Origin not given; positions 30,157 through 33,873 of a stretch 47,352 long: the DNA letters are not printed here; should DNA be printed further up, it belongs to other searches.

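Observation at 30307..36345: Candidate novel defence operon: nuclease-vWA protein, small TM protein, HD + GHKL ATPase giant protein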

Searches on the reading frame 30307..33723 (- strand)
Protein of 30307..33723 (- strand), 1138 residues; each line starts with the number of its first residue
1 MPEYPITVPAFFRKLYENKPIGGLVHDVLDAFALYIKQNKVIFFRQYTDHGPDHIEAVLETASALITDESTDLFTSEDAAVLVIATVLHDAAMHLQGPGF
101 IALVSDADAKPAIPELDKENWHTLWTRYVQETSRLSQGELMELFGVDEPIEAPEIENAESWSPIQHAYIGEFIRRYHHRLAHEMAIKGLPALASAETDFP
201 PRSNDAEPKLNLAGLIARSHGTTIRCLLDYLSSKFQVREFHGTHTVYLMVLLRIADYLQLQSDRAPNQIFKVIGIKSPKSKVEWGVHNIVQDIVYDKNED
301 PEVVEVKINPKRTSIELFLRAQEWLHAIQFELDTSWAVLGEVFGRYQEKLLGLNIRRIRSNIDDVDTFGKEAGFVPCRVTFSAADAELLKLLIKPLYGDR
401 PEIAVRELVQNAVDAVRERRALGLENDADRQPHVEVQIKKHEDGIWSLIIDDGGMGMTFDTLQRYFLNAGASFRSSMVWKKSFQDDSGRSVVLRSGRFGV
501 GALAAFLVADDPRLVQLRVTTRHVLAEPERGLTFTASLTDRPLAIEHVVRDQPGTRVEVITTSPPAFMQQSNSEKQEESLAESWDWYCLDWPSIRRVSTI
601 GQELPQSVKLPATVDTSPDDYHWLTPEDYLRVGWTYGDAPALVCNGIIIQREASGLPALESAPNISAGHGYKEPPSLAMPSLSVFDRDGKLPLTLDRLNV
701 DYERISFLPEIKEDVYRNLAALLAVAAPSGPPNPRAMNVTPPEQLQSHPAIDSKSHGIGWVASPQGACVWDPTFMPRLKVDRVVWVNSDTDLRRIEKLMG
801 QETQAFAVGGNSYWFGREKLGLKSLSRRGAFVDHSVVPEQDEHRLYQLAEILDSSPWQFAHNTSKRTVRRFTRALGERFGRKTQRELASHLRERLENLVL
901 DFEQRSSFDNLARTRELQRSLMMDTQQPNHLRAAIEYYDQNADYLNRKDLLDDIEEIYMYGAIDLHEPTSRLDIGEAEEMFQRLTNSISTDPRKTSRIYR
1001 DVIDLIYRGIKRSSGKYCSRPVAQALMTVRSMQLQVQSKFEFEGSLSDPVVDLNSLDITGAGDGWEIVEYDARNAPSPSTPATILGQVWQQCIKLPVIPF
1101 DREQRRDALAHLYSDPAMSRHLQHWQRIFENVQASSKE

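Call 3: search_protein_families(library=pfam, proteins=[window:30307-33723:-], max_evalue=1)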
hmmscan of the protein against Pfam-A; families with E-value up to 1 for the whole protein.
window:30307-33723:- (1138 aa): 3 families
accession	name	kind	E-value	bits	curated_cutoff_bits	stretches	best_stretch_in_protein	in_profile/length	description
PF24391.1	HD-CE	-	3.1e-42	145.5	27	1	44-333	1-262/263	HD-CE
PF13589.12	HATPase_c_3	-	3.8e-05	24.2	25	1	401-510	3-86/137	Histidine kinase-, DNA gyrase B-, and HSP90-like ATPase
PF02518.31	HATPase_c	-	0.0013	19.5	26.4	1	401-538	6-107/111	Histidine kinase-, DNA gyrase B-, and HSP90-like ATPase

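Call 4: search_protein_families(library=padloc, proteins=[window:30307-33723:-], max_evalue=1)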
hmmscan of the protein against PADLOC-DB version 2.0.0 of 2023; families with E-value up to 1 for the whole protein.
window:30307-33723:- (1138 aa): 2 families
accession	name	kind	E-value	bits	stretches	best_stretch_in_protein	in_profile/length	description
PDLC03419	REase_II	-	0.00012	18.5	1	406-511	19-114/695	Type II restriction enzyme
PDLC03970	TmtA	-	0.064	9.1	1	254-329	1431-1507/1552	-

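Call 12: find_homologous_proteins(query=window:30307-33723:-)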
Query window:30307-33723:- (1138 aa): 1134 proteins with E <= 0.001 among 8000 candidates; the best 120 are listed.
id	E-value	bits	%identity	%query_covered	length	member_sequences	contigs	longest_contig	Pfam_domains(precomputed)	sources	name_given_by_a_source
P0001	0.0e+0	2621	100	100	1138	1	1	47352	PF24391.2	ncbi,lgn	-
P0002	0.0e+0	1151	49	99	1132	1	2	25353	PF24391.2,PF02518.32,PF13589.13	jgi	jgi:molecular chaperone HtpG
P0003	0.0e+0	1133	48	100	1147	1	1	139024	PF24391.2,PF02518.32,PF13589.13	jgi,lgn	jgi:molecular chaperone HtpG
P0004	0.0e+0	1126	46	100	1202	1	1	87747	PF24391.2,PF13589.13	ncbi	ncbi:MAG: HD domain-containing protein [Arenicella sp.]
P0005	0.0e+0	1089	47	99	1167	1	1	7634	PF24391.2,PF02518.32,PF13589.13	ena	-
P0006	4.9e-267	907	43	97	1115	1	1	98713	PF24391.2,PF13589.13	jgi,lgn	jgi:hypothetical protein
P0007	9.3e-250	849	39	99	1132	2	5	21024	PF24391.2,PF13589.13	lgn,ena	-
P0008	4.7e-248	844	39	100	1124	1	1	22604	PF24391.2,PF13589.13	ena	-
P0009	6.3e-248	843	38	99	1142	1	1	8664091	PF24391.2,PF13589.13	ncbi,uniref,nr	ncbi:hypothetical protein EXU85_13485 [Spirosoma sp. KCTC 42546]|uniref:HD domain-containing protein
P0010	4.5e-244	831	38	99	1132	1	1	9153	PF24391.2,PF13589.13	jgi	jgi:molecular chaperone HtpG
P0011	1.4e-242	826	47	72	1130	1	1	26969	PF24391.2,PF13589.13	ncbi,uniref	ncbi:ATP-binding protein [Maribacter sp. 2304DJ31-5]|uniref:HD domain-containing protein n=1 Tax=Mar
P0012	3.7e-240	818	37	99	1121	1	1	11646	PF24391.2,PF13589.13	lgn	-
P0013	8.7e-235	800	37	99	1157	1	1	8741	PF24391.2,PF13589.13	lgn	-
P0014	6.7e-217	741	45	67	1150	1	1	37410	PF24391.2,PF13589.13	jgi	jgi:molecular chaperone HtpG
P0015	1.9e-205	703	41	74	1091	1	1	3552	PF24391.2,PF13589.13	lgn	-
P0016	2.5e-203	696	44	64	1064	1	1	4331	PF24391.2,PF13589.13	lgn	-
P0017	1.8e-202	693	36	99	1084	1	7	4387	PF24391.2,PF13589.13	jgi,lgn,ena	-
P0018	4.1e-200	685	45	64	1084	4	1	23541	PF24391.2,PF13589.13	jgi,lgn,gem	-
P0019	1.3e-199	683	42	72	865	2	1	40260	PF24391.2,PF13589.13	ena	-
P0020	4.5e-197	675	42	70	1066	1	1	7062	PF24391.2,PF02518.32,PF13589.13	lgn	-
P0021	3.6e-196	672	42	69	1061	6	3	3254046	PF24391.2,PF13589.13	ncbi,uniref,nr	ncbi:HD domain-containing protein [Pectobacterium zantedeschiae]|uniref:HD-CE domain-containing prot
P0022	8.1e-172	591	43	62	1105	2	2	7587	PF24391.2,PF13589.13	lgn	-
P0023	6.3e-171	588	40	64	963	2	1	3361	PF24391.2,PF13589.13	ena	-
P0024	6.5e-170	585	42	63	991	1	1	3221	PF24391.2,PF02518.32,PF13589.13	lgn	-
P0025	1.2e-169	584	46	53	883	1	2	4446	PF24391.2,PF13589.13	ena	-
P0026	1.9e-165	570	39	69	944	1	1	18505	PF24391.2,PF13589.13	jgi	jgi:hypothetical protein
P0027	1.6e-163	564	41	63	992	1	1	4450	PF24391.2,PF13589.13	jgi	jgi:histidine kinase/DNA gyrase B/HSP90-like ATPase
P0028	2.4e-162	560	42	64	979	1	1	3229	PF24391.2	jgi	jgi:molecular chaperone HtpG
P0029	5.2e-162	559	41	64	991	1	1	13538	PF24391.2,PF13589.13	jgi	jgi:molecular chaperone HtpG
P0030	9.7e-162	558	40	66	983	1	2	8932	PF24391.2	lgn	-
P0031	1.0e-161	558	39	68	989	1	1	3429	PF24391.2,PF13589.13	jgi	jgi:molecular chaperone HtpG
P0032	3.2e-161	556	40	64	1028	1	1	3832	PF24391.2,PF13589.13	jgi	jgi:hypothetical protein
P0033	3.3e-161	556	38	69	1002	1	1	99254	PF24391.2,PF02518.32,PF13589.13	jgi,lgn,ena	-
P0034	4.5e-161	556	38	67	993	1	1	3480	PF24391.2,PF13589.13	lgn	-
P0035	9.1e-161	555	42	63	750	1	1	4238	PF24391.2,PF02518.32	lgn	-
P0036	3.6e-160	553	41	64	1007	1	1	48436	PF24391.2,PF13589.13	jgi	jgi:molecular chaperone HtpG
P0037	9.0e-160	551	41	63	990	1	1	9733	PF24391.2,PF13589.13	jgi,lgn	jgi:molecular chaperone HtpG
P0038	1.2e-159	551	42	65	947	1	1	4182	PF24391.2,PF13589.13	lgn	-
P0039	2.8e-158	547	39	66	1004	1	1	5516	PF24391.2,PF13589.13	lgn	-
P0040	6.6e-158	545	39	63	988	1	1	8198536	PF24391.2,PF13589.13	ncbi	-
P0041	2.1e-157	544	39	69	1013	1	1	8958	PF24391.2,PF13589.13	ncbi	-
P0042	1.2e-155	538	40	63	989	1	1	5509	PF24391.2,PF13589.13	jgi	jgi:hypothetical protein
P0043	2.2e-155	537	37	73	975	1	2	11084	PF24391.2,PF13589.13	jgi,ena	jgi:molecular chaperone HtpG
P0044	1.2e-154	535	38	65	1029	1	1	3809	PF24391.2,PF02518.32,PF13589.13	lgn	-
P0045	1.2e-154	535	40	63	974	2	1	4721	PF24391.2,PF13589.13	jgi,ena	jgi:hypothetical protein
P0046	2.2e-154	534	38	68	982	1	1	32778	PF24391.2,PF13589.13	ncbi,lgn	-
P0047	2.4e-154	534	42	61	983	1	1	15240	PF24391.2,PF13589.13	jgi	jgi:hypothetical protein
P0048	2.6e-154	533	39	63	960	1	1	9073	PF24391.2,PF13589.13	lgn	-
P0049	3.0e-154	533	38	68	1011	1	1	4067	PF24391.2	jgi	jgi:hypothetical protein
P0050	3.8e-154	533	39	68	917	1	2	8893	PF24391.2,PF13589.13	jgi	jgi:molecular chaperone HtpG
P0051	6.9e-154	532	40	68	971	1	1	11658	PF24391.2,PF13589.13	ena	-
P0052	7.2e-154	532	40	63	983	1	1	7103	PF24391.2,PF02518.32,PF13589.13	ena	-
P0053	9.8e-154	531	39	67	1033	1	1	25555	PF24391.2,PF02518.32,PF13589.13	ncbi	ncbi:ATP-binding protein [Candidatus Poribacteria bacterium]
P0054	1.1e-153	531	41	63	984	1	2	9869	PF24391.2,PF13589.13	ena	-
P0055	1.4e-153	531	39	68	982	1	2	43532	PF24391.2,PF13589.13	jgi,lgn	jgi:molecular chaperone HtpG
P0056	2.5e-153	530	39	64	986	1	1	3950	PF24391.2,PF13589.13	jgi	jgi:molecular chaperone HtpG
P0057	2.9e-153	530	40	64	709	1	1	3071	PF24391.2,PF13589.13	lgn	-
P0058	4.1e-153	529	41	64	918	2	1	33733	PF24391.2,PF13589.13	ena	-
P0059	1.0e-152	528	38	64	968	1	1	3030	PF24391.2,PF13589.13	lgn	-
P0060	2.4e-152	527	39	68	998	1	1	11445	PF24391.2,PF13589.13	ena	-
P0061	3.1e-152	526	39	63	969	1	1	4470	PF24391.2,PF13589.13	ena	-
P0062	6.6e-152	525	40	65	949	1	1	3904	PF24391.2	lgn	-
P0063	1.1e-151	525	37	64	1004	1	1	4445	PF24391.2,PF02518.32,PF13589.13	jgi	jgi:hypothetical protein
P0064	1.2e-151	525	39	65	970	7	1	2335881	PF24391.2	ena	-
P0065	1.4e-151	524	39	68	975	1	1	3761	PF24391.2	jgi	jgi:molecular chaperone HtpG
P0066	5.2e-151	522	38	67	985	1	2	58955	PF24391.2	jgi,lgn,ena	jgi:molecular chaperone HtpG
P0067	5.8e-151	522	41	61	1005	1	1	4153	PF24391.2,PF13589.13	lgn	-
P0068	6.7e-151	522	37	69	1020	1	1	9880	PF24391.2,PF02518.32,PF13589.13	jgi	jgi:molecular chaperone HtpG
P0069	1.1e-150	521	38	68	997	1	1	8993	PF24391.2,PF13589.13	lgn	-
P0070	1.3e-150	521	38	64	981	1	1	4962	PF24391.2,PF13589.13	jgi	jgi:histidine kinase/DNA gyrase B/HSP90-like ATPase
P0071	1.4e-150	521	38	64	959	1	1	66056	PF24391.2,PF13589.13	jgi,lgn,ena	-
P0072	2.3e-150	520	40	63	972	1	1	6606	PF24391.2,PF13589.13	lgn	-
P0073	3.7e-150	520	42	64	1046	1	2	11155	PF24391.2,PF13589.13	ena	-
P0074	4.5e-150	519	40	63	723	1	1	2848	PF24391.2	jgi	jgi:molecular chaperone HtpG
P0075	1.1e-149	518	39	67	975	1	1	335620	PF24391.2,PF13589.13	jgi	jgi:molecular chaperone HtpG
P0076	1.3e-149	518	41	61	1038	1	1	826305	PF24391.2,PF13589.13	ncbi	-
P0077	1.3e-149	518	39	68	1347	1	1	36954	PF24391.2,PF13589.13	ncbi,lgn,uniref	ncbi:HD domain-containing protein [Longimicrobium sp.]|uniref:HD domain-containing protein n=1 Tax=L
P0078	1.8e-149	517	39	65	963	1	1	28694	PF24391.2,PF13589.13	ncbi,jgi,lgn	ncbi:MAG: ATP-binding protein [Verrucomicrobiota bacterium]|jgi:hypothetical protein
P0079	2.4e-149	517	41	67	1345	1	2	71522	PF24391.2,PF13589.13,PF01636.30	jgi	jgi:molecular chaperone HtpG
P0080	2.8e-149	517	38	63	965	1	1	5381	PF24391.2,PF13589.13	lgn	-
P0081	2.9e-149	517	39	64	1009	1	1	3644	PF24391.2,PF13589.13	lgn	-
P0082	3.7e-149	516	39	65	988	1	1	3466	PF24391.2,PF02518.32,PF13589.13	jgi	jgi:signal transduction histidine kinase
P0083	5.0e-149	516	40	63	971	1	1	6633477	PF24391.2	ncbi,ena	-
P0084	5.7e-149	516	40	64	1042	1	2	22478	PF24391.2,PF13589.13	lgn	-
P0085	7.6e-149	515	42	63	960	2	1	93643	PF24391.2,PF02518.32,PF13589.13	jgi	jgi:signal transduction histidine kinase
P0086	7.7e-149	515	37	68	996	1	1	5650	PF24391.2,PF13589.13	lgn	-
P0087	7.9e-149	515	37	68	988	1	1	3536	PF24391.2,PF13589.13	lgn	-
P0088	8.3e-149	515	38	68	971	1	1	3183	PF24391.2,PF13589.13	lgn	-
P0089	1.0e-148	515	39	69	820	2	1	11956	PF24391.2,PF02518.32,PF13589.13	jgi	-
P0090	1.1e-148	515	38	65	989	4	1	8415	PF24391.2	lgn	-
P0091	2.0e-148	514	39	64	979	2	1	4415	PF24391.2,PF02518.32,PF13589.13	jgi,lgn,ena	-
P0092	2.0e-148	514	36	70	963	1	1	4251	PF24391.2,PF13589.13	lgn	-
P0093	2.1e-148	514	37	69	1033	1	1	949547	PF24391.2,PF13589.13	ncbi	-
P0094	2.3e-148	514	38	72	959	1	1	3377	PF24391.2,PF13589.13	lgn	-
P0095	3.3e-148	513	38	63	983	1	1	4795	PF24391.2,PF13589.13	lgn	-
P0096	4.0e-148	513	37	68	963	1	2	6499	PF24391.2,PF13589.13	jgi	jgi:molecular chaperone HtpG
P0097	4.2e-148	513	40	63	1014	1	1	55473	PF24391.2,PF13589.13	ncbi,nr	ncbi:MAG: ATP-binding protein [Chloroflexota bacterium]|nr:ATP-binding protein [Chloroflexota bacter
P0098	4.6e-148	513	38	63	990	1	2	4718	PF24391.2,PF13589.13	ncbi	-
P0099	5.7e-148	512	40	64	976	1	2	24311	PF24391.2,PF13589.13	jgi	jgi:hypothetical protein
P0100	7.3e-148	512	38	64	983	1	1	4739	PF24391.2,PF13589.13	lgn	-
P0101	1.1e-147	511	38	69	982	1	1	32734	PF24391.2,PF13589.13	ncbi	-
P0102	1.2e-147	511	39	63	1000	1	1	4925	PF24391.2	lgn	-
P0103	1.9e-147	511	39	63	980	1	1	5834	PF24391.2,PF13589.13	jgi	jgi:molecular chaperone HtpG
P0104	2.2e-147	510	37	69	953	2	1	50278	PF24391.2,PF13589.13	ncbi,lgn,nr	ncbi:MAG: molecular chaperone HtpG [Acidobacteriota bacterium]|nr:molecular chaperone HtpG [Acidobac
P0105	2.5e-147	510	38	70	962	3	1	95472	PF24391.2,PF13589.13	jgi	jgi:hypothetical protein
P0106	2.8e-147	510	37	74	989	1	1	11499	PF24391.2,PF13589.13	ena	-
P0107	6.5e-147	509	38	64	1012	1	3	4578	PF24391.2,PF13589.13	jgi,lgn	jgi:molecular chaperone HtpG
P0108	7.2e-147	509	39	64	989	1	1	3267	PF24391.2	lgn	-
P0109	7.2e-147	509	40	64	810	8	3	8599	PF24391.2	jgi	jgi:molecular chaperone HtpG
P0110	8.6e-147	508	40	62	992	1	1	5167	PF24391.2,PF13589.13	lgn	-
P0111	1.7e-146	508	38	66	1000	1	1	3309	PF24391.2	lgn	-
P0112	2.2e-146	507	36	69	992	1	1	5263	PF24391.2,PF13589.13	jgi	jgi:molecular chaperone HtpG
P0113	2.2e-146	507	38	67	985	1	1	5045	PF24391.2,PF13589.13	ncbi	-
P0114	4.7e-146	506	39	63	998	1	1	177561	PF24391.2,PF02518.32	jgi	jgi:molecular chaperone HtpG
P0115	5.1e-146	506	41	62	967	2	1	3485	PF24391.2,PF13589.13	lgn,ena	-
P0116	7.1e-146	505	39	65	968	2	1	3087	PF24391.2,PF13589.13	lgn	-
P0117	1.2e-145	505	40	64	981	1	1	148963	PF24391.2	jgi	jgi:molecular chaperone HtpG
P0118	1.5e-145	504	39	64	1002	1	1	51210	PF24391.2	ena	-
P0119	2.0e-145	504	39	62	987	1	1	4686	PF24391.2,PF13589.13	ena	-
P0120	2.3e-145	504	38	69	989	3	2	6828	PF24391.2,PF13589.13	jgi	jgi:hypothetical protein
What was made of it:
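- More than 1100 homologues occur across many phyla (call 12). Distribution is patchy, mostly one sequence per cluster (call 12).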

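Call 20: search_protein_families(library=ncbifam, proteins=[window:30307-33723:-], max_evalue=0.1)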
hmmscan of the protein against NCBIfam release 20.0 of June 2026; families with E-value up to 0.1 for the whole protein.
window:30307-33723:- (1138 aa): 5 families
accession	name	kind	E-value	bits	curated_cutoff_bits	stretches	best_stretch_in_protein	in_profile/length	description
NF003555.1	PRK05218.1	equivalog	9.1e-18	64.1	371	1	380-558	4-171/614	molecular chaperone HtpG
NF010683.0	PRK14083.1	equivalog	2.4e-15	56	455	1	388-515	15-127/604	HSP90 family protein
NF050001.1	restrict_BbrUII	equivalog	4.7e-06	25.4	550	1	427-511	34-109/659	BbrUII/HgiDII family restriction enzyme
NF047352.1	P_loop_sacsin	domain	0.00017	22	50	1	405-514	4-79/80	sacsin N-terminal ATP-binding-like domain-containing protein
NF003218.0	PRK04184.1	equivalog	0.0085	14.7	274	1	404-466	40-95/539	DNA topoisomerase VI subunit B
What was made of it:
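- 32044..32598 (-): Bergerat-fold (GHKL) ATPase domain of Hsp90 type (aa ~376-560). NCBIfam HtpG partial match at aa 380-558 (call 20).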

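Call 26: find_encoding_contigs(protein=P0003, flank=8000, max_places=2)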
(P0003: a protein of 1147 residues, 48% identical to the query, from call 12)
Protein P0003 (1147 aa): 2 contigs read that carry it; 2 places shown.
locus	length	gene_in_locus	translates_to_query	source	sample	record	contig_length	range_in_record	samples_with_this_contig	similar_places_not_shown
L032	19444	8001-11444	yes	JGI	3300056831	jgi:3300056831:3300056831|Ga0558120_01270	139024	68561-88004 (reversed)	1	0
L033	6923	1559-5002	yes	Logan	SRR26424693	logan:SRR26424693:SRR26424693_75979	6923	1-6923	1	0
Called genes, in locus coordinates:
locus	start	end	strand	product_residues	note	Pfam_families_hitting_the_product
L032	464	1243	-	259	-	-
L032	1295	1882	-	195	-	-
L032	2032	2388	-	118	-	-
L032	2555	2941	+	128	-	-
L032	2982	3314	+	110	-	PF07120:DUF1376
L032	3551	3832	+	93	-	-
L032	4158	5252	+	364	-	PF13384:HTH_23, PF13518:HTH_28, PF13551:HTH_29, PF13565:HTH_32, PF13358:DDE_3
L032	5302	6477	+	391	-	PF05598:DUF772, PF01609:DDE_Tnp_1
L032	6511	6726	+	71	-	-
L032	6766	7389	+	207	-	-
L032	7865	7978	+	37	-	-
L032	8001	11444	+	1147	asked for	PF24391:HD-CE, PF02518:HATPase_c (faint), PF13589:HATPase_c_3 (weak)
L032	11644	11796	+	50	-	-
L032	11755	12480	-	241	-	PF02371:Transposase_20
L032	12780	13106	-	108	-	-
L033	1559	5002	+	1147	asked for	PF24391:HD-CE, PF02518:HATPase_c (faint), PF13589:HATPase_c_3 (weak)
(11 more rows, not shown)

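Call 27: find_encoding_contigs(protein=P0004, flank=8000, max_places=2)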
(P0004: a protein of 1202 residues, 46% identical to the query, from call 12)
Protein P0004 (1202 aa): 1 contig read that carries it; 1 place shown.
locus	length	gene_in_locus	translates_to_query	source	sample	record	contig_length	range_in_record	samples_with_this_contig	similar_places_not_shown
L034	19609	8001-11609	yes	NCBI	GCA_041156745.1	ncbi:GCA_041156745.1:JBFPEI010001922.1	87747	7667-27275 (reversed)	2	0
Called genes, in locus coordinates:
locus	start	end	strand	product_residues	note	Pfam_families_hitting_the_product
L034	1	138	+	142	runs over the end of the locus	-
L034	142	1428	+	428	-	PF03432:Relaxase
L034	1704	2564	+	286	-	PF00089:Trypsin, PF13365:Trypsin_2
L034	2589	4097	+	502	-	-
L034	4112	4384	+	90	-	-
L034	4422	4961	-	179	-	-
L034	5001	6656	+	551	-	PF00082:Peptidase_S8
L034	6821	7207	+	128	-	-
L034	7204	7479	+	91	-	-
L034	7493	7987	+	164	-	-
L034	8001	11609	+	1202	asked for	PF24391:HD-CE, PF13589:HATPase_c_3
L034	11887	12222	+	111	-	-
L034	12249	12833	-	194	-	-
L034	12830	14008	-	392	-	PF12167:Arm-DNA-bind_2, PF14659:Phage_int_SAM_3, PF00589:Phage_integrase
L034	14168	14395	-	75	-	-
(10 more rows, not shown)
